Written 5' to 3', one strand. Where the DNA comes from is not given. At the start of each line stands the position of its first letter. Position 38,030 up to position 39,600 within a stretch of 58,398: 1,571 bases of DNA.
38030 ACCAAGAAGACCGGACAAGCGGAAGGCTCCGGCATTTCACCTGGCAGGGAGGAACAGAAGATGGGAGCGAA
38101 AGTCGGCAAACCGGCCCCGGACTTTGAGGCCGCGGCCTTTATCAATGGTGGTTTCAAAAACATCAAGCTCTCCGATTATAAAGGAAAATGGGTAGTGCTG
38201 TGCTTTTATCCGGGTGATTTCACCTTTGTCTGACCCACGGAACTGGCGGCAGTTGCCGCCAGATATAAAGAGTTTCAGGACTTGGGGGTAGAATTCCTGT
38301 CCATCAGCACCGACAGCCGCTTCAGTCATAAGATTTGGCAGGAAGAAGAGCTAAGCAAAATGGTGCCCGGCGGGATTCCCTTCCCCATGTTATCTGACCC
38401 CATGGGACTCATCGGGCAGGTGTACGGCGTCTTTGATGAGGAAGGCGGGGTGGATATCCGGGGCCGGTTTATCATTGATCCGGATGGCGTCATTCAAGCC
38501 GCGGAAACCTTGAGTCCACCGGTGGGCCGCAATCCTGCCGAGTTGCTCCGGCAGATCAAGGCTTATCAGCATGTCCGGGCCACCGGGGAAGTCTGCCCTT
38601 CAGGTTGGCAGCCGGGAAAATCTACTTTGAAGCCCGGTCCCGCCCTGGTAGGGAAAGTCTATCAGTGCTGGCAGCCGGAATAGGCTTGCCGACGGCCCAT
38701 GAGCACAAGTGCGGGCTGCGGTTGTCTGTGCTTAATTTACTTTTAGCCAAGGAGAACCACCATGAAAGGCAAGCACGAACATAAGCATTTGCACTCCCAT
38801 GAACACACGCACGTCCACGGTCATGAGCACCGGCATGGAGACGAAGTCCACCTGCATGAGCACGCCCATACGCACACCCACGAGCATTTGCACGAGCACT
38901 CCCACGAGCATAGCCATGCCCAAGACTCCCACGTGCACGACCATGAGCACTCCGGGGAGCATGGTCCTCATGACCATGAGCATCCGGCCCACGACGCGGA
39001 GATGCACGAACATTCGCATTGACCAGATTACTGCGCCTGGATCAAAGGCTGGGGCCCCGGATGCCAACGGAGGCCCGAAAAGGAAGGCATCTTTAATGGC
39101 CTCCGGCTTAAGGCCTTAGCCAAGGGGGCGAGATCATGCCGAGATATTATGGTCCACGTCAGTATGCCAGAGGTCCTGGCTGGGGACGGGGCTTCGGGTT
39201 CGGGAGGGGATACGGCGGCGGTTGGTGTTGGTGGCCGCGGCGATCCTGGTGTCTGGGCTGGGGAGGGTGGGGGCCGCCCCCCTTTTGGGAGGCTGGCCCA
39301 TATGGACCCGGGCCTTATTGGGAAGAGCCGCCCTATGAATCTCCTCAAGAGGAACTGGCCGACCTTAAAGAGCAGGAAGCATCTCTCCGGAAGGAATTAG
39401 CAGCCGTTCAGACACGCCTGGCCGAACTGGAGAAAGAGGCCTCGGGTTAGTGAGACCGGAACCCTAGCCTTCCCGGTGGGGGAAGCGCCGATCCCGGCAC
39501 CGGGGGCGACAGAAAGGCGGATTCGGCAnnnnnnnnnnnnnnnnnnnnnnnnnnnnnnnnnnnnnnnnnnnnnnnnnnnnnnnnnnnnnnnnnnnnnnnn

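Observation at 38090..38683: Selenocysteine peroxiredoxin mis-split by the ORF track (U at the peroxidatic position)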

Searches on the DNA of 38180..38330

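Call 23: search_rna_families(source=window, start=38180, end=38330, threshold=evalue, max_evalue=10, show_alignments=3)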
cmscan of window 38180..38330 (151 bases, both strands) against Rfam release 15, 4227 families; matches with E-value up to 10: 3.
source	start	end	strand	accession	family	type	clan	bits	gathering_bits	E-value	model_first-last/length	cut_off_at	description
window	38218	38235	+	RF01860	Afu_455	Gene; snRNA; snoRNA; CD-box;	-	12.1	48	6.6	75-92/92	no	A. fumigatus snoRNA Afu_455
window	38286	38330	-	RF02887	mgtC_leader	Cis-reg; leader;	-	11.4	48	4.4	70-114/114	5'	Salmonella mgtC leader RNA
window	38302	38312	-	RF01119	sR32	Gene; snRNA; snoRNA; CD-box;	-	11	40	0.67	47-57/57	no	Small nucleolar RNA sR32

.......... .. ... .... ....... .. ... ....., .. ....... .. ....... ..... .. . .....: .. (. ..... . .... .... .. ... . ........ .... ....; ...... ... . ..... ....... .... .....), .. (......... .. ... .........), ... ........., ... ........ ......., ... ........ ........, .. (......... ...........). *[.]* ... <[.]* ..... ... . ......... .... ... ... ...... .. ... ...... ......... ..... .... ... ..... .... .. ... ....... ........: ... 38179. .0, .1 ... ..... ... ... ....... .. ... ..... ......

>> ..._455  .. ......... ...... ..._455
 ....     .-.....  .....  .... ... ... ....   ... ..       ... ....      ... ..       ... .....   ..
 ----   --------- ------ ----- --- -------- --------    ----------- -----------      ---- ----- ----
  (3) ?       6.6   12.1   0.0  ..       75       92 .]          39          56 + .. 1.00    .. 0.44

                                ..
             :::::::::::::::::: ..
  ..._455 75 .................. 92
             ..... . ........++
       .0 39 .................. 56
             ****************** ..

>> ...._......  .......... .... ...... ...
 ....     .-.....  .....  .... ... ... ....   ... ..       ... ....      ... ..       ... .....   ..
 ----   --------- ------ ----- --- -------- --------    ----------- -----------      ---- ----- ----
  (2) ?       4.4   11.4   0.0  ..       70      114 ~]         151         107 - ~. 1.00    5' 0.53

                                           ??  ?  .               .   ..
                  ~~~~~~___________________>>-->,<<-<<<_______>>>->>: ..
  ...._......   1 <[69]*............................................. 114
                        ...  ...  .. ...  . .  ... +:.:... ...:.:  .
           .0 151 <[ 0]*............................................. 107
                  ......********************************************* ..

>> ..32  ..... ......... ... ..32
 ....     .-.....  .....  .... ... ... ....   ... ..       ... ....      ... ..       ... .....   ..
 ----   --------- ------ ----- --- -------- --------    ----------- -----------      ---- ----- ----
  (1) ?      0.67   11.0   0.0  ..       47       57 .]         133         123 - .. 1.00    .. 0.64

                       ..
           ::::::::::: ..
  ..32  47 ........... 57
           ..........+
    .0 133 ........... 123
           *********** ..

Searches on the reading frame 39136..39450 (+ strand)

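Call 30: search_protein_families(library=pfam, proteins=[window:39136-39450:+], max_evalue=0.0001)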
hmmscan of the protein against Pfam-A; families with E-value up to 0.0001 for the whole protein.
window:39136-39450:+ (104 aa): 1 family
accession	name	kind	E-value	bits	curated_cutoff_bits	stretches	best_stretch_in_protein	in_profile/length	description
PF17253.7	DUF5320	-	2.5e-07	32.2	27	1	1-98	1-99/99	Family of unknown function (DUF5320)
